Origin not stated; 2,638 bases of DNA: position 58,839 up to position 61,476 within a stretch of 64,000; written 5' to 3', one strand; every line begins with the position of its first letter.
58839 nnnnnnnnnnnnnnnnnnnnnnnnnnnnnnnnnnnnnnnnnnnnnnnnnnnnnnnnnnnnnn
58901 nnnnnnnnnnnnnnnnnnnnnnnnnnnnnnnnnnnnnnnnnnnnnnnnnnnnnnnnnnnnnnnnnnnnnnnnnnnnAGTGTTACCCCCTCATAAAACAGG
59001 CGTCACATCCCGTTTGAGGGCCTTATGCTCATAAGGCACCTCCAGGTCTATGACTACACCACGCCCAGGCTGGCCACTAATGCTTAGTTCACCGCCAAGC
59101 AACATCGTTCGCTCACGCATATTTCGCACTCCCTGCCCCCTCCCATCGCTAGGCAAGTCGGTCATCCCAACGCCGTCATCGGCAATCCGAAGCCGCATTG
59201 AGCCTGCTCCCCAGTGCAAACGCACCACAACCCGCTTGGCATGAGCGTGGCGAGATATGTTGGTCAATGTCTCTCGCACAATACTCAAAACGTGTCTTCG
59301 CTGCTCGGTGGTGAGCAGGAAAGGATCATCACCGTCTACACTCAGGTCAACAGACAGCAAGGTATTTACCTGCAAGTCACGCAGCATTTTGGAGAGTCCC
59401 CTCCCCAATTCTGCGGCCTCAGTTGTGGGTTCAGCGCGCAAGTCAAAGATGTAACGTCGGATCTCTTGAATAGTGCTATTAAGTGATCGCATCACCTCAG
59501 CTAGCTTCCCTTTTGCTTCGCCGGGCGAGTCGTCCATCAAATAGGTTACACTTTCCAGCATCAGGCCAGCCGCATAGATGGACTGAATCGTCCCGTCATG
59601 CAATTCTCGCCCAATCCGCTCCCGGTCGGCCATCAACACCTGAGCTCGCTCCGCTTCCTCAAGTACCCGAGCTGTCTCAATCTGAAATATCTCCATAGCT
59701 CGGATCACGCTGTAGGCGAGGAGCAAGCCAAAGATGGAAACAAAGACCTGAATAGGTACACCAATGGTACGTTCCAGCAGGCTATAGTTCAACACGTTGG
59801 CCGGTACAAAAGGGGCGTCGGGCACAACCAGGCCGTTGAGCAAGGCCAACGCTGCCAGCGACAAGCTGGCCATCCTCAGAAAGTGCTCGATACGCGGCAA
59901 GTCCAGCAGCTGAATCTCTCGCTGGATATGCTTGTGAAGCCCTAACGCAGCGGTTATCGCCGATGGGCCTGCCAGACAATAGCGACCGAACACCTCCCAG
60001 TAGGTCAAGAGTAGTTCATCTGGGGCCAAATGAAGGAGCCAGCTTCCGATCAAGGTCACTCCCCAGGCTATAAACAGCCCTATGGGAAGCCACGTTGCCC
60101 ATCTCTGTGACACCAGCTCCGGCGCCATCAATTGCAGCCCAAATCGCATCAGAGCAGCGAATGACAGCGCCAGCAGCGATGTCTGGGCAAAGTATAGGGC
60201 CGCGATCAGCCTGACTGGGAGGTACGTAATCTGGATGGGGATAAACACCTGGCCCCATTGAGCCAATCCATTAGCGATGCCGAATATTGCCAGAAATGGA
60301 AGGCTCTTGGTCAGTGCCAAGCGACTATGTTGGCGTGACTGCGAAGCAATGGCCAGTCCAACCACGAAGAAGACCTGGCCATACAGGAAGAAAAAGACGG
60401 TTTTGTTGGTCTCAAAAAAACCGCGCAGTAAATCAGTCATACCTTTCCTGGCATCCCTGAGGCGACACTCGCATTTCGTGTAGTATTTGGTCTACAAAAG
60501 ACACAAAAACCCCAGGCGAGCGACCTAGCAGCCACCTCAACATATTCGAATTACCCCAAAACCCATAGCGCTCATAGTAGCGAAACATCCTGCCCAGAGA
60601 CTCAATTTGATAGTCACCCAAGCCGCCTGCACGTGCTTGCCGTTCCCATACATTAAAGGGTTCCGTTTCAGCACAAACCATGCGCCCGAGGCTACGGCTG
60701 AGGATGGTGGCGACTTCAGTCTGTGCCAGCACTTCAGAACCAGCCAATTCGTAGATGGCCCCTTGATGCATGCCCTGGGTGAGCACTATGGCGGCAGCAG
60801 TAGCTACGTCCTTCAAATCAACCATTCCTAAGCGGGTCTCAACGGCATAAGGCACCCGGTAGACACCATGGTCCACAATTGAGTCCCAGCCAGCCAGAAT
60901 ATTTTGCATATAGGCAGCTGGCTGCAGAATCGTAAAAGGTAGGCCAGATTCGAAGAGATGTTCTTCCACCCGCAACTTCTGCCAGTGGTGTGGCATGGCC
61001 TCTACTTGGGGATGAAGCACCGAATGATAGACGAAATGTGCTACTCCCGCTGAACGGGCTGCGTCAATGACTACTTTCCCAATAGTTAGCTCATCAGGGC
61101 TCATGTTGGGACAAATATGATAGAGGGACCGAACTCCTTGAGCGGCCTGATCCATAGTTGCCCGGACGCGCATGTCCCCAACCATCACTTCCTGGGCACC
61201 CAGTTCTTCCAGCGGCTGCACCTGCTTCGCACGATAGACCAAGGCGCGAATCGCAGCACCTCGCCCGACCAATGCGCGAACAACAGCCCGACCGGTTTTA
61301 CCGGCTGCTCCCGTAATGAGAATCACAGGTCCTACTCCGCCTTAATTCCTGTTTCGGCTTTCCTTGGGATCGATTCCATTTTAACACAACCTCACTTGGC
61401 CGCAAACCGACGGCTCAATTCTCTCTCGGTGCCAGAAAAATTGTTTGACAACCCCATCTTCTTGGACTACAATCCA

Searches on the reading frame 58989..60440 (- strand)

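Call 46: search_protein_families(library=pfam, proteins=[window:58989-60440:-], max_evalue=0.00001)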
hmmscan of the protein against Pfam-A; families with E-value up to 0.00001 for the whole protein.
window:58989-60440:- (483 aa): 3 families
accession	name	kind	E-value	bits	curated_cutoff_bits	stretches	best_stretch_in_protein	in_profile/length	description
PF07730.19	HisKA_3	-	1.6e-14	54.7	24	1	273-336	2-65/68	Histidine kinase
PF02518.31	HATPase_c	-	2.9e-10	41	26.4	1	381-471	3-110/111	Histidine kinase-, DNA gyrase B-, and HSP90-like ATPase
PF13581.12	HATPase_c_2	-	6.6e-06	26.6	27.4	0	374-430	22-82/127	Histidine kinase-like ATPase domain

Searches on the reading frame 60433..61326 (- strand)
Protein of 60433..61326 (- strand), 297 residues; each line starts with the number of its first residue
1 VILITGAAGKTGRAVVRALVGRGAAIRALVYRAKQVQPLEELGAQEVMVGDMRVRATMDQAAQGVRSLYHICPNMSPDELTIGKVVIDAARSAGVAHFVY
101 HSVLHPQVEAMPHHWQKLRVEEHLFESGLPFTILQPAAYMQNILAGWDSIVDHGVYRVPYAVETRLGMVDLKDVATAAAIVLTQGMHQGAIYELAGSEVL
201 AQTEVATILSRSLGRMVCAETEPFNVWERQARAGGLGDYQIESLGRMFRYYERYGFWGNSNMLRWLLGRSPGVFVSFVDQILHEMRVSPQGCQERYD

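Call 46: search_protein_families(library=pfam, proteins=[window:60433-61326:-], max_evalue=0.00001)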
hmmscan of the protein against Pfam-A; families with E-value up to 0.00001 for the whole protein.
window:60433-61326:- (297 aa): 3 families
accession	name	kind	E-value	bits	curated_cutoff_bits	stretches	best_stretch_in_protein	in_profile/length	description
PF05368.20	NmrA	-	5.9e-31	108.6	27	1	2-255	5-271/298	NmrA-like family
PF13460.12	NAD_binding_10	-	1e-16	61.8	27.2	1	6-142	1-149/184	NAD(P)H-binding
PF01073.25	3Beta_HSD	-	4.5e-06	26.3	22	1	3-103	1-116/280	3-beta hydroxysteroid dehydrogenase/isomerase family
